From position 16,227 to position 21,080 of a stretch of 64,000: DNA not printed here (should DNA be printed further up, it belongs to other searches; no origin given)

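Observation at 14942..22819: Operon of three giant secreted proteins with repeated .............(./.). modules behind a class-III-like N-terminus protein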

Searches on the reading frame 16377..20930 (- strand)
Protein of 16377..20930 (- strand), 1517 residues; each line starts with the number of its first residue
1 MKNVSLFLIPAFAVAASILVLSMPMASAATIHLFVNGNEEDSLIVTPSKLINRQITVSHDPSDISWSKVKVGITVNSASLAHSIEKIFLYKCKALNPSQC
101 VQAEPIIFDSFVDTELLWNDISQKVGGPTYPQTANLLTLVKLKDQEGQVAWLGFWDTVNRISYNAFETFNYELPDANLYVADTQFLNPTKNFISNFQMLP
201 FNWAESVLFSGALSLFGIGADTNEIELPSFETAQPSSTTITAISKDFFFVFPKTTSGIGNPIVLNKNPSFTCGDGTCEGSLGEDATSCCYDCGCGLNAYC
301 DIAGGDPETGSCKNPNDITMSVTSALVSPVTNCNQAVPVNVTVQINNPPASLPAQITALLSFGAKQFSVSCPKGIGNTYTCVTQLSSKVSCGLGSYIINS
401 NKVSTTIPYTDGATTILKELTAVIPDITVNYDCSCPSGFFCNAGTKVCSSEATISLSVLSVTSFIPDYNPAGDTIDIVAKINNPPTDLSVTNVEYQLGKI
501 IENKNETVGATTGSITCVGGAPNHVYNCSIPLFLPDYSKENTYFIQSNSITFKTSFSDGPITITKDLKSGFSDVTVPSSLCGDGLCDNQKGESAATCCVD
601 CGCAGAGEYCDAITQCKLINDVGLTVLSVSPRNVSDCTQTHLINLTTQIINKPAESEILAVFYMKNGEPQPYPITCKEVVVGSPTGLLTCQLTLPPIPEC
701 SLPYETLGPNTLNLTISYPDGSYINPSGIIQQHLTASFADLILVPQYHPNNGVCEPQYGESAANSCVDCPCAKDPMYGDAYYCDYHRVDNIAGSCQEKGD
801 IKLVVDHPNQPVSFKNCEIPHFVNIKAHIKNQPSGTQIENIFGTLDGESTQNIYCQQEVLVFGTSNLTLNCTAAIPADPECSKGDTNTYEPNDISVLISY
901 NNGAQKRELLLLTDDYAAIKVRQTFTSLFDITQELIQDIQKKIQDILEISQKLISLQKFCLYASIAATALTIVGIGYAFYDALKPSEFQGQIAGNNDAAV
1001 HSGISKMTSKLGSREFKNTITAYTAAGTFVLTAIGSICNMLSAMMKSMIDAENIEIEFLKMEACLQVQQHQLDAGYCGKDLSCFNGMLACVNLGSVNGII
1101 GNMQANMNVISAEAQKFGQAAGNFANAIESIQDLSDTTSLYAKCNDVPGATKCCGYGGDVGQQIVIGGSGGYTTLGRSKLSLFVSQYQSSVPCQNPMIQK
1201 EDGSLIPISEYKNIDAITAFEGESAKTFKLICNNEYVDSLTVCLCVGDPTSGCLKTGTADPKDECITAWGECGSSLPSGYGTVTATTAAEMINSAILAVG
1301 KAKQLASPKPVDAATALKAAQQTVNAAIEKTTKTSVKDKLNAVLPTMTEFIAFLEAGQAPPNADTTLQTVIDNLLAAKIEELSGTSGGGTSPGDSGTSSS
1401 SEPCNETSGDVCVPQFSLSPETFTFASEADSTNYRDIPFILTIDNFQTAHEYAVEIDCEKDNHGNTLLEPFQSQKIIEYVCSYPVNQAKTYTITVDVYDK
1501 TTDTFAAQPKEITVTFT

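Call 3: search_protein_families(library=pfam, proteins=[window:16377-20930:-], max_evalue=0.1)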
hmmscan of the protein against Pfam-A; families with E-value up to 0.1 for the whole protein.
window:16377-20930:- (1517 aa): 0 families

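Call 9: search_protein_families(library=ncbifam, proteins=[window:16377-20930:-], max_evalue=0.1)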
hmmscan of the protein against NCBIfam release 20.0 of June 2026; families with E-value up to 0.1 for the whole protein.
window:16377-20930:- (1517 aa): 0 families

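Call 11: find_homologous_proteins(query=window:16377-20930:-, max_evalue=0.001)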
Query window:16377-20930:- (1517 aa): 25 proteins with E <= 0.001 among 8000 candidates.
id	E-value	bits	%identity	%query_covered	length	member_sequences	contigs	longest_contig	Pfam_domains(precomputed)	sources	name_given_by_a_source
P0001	0.0e+0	3463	100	100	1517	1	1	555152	-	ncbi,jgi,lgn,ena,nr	ncbi:MAG: hypothetical protein KKA90_03645 [Nanoarchaeota archaeon]|nr:hypothetical protein [Nanoarc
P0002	1.0e-293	996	40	76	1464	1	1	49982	-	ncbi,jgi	-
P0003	6.7e-284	963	39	81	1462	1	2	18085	PF13205.13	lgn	-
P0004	1.5e-280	952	39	75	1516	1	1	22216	-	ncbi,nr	ncbi:MAG: hypothetical protein HY520_04655 [Candidatus Aenigmarchaeota archaeon]|nr:hypothetical pro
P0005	4.3e-277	941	41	76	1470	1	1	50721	PF00801.27,PF18911.7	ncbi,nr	ncbi:MAG: PKD domain-containing protein [Candidatus Aenigmarchaeota archaeon]|nr:PKD domain-containi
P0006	6.2e-270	917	41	64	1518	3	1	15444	-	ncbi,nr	ncbi:MAG: hypothetical protein ISS93_03415, partial [Candidatus Aenigmarchaeota archaeon]|nr:hypothe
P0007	4.4e-267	908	39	74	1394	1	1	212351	-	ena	-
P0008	1.5e-258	879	35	87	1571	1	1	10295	-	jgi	jgi:hypothetical protein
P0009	2.1e-257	876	38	74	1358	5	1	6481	PF00801.27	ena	-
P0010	4.6e-247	841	38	72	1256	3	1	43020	-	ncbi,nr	ncbi:MAG TPA: hypothetical protein VJ485_01015 [archaeon]|nr:hypothetical protein [archaeon]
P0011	7.9e-236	804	36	75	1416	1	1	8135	-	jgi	jgi:hypothetical protein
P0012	8.5e-233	794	39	63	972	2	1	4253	-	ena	-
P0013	1.2e-231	790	36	72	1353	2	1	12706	-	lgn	-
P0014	9.4e-231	787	36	63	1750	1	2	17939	-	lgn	-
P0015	5.7e-228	778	35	76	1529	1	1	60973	-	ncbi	-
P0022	3.0e-193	663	32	79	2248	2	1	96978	PF00066.23,PF13205.13,PF17957.8,PF07705.18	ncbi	ncbi:MAG: Ig-like domain-containing protein [Candidatus Aenigmatarchaeota archaeon]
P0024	2.8e-100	355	27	68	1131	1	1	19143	-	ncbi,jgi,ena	-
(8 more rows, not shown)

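Call 14: find_encoding_contigs(protein=P0005, flank=9000, max_places=2)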
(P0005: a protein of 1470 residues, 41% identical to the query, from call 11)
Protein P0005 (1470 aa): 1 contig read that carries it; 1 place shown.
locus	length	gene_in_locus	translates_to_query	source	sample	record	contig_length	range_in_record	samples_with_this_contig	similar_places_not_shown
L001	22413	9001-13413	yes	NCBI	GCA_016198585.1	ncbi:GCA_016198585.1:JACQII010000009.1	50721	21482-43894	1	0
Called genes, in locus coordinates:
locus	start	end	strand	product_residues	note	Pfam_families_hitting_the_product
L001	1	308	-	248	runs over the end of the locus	PF00705:PCNA_N, PF02747:PCNA_C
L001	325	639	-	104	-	-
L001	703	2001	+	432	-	PF01336:tRNA_anti-codon, PF00152:tRNA-synt_2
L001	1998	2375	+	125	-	-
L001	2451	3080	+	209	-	-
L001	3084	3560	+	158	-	-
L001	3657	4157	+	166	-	-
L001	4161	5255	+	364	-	-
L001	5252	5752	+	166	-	-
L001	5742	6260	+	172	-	-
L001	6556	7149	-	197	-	-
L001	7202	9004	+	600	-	-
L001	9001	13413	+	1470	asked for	PF00801:PKD (weak), PF18911:PKD_4 (faint)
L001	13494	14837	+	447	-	-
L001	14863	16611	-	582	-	-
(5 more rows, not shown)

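Call 15: find_encoding_contigs(protein=P0015, flank=9000, max_places=2)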
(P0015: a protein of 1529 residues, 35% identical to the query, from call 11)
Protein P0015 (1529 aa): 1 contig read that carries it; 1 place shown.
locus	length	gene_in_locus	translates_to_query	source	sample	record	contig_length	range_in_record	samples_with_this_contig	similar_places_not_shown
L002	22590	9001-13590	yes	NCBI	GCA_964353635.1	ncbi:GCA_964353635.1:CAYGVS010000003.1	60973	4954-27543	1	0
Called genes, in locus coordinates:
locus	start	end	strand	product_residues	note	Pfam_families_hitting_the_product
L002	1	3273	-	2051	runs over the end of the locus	PF01835:MG2 (weak)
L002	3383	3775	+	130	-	-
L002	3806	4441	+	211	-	-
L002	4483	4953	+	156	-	-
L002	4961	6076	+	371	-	-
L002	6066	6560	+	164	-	-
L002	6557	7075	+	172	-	-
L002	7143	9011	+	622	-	-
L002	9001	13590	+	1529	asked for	-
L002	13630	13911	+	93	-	-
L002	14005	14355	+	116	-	-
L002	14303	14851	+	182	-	PF22014:DUF6932 (weak), PF01909:NTP_transf_2 (weak)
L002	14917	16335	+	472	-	-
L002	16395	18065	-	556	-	-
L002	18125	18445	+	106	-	PF01588:tRNA_bind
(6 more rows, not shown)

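Call 16: find_encoding_contigs(protein=P0007, flank=9000, max_places=2)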
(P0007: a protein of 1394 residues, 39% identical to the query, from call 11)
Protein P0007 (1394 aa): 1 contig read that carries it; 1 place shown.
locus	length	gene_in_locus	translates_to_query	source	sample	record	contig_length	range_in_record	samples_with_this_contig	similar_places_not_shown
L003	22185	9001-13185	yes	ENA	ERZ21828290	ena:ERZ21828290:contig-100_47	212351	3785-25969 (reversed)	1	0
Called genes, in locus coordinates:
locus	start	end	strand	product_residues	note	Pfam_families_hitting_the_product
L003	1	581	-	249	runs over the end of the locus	PF00705:PCNA_N, PF02747:PCNA_C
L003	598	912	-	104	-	-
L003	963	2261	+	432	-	PF01336:tRNA_anti-codon, PF00152:tRNA-synt_2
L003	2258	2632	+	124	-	-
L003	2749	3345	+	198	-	-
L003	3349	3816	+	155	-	-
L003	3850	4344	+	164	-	-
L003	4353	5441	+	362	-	-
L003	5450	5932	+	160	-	-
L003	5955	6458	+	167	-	-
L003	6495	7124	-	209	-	-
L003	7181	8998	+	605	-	-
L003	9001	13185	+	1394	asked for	-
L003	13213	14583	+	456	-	-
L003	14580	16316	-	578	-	-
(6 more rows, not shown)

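Call 38: find_encoding_contigs(protein=P0024, flank=9000, max_places=1)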
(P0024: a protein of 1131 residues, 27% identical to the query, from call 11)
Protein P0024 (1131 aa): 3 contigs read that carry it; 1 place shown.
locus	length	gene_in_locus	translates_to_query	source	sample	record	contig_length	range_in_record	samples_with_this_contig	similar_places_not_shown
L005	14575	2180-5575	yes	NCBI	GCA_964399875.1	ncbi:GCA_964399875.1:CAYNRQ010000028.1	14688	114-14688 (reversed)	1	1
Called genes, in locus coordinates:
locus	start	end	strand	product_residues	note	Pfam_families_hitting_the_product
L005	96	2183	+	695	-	-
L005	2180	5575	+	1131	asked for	-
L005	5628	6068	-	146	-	-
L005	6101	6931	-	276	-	PF00466:Ribosomal_L10, PF17777:RL10P_insert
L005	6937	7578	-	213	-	PF00687:Ribosomal_L1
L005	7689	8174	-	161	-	-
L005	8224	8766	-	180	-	PF01966:HD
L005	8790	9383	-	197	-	PF03946:Ribosomal_L11_N, PF00298:Ribosomal_L11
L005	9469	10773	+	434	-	PF00999:Na_H_Exchanger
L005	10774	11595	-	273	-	PF03439:Spt5-NGN, PF00467:KOW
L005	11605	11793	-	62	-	-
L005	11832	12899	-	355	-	PF00348:polyprenyl_synt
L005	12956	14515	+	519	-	PF26550:Tricorn_2nd (weak), PF07676:PD40 (faint)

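Call 39: find_encoding_contigs(protein=P0022, flank=9000, max_places=1)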
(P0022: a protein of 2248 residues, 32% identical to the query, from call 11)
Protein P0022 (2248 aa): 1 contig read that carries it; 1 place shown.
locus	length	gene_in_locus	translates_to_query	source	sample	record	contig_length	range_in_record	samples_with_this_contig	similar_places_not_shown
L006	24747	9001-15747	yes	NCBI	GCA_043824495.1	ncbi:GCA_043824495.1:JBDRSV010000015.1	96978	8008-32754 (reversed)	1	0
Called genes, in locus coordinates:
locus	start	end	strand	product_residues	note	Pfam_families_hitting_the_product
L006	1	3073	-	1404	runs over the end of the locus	PF19077:Big_13 (faint)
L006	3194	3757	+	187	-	-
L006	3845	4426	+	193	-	-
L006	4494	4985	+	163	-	-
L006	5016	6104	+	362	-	-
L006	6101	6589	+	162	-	-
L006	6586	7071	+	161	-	-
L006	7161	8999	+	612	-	-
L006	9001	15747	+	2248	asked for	PF07705:CARDB (faint), PF13205:Big_5, PF17957:Big_7, PF00066:Notch (weak)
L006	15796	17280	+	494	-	-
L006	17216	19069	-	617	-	-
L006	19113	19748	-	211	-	PF02732:ERCC4, PF12826:HHH_2 (weak), PF14520:HHH_5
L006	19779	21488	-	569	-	PF06418:CTP_synth_N, PF00117:GATase, PF07722:Peptidase_C26 (faint)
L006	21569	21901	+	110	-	PF04032:Rpr2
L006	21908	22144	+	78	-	-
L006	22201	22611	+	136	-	PF01090:Ribosomal_S19e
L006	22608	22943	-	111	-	-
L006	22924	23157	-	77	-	-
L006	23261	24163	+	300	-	PF00294:PfkB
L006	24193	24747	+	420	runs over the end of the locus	PF05221:AdoHcyase, PF02826:2-Hacid_dh_C, PF00670:AdoHcyase_NAD, PF07991:KARI_N (weak)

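Call 40: find_encoding_contigs(protein=P0010, flank=9000, max_places=1)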
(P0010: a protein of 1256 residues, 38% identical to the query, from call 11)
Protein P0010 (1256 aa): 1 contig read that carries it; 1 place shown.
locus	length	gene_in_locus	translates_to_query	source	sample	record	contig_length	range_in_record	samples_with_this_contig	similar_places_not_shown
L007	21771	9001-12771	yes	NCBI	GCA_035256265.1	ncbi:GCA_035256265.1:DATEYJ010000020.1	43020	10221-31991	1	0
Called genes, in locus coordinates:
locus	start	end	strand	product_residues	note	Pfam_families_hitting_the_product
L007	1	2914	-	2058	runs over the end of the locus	PF01835:MG2 (weak)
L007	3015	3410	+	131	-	-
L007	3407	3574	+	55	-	-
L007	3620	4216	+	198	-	-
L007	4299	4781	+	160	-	-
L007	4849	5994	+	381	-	-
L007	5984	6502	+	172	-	-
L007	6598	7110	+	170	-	-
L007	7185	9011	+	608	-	-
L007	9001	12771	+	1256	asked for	-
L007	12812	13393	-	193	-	PF08308:PEGA (weak)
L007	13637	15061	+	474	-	-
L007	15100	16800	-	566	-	-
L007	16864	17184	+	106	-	PF01588:tRNA_bind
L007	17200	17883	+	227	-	PF02732:ERCC4, PF12826:HHH_2, PF14520:HHH_5, PF00633:HHH (weak)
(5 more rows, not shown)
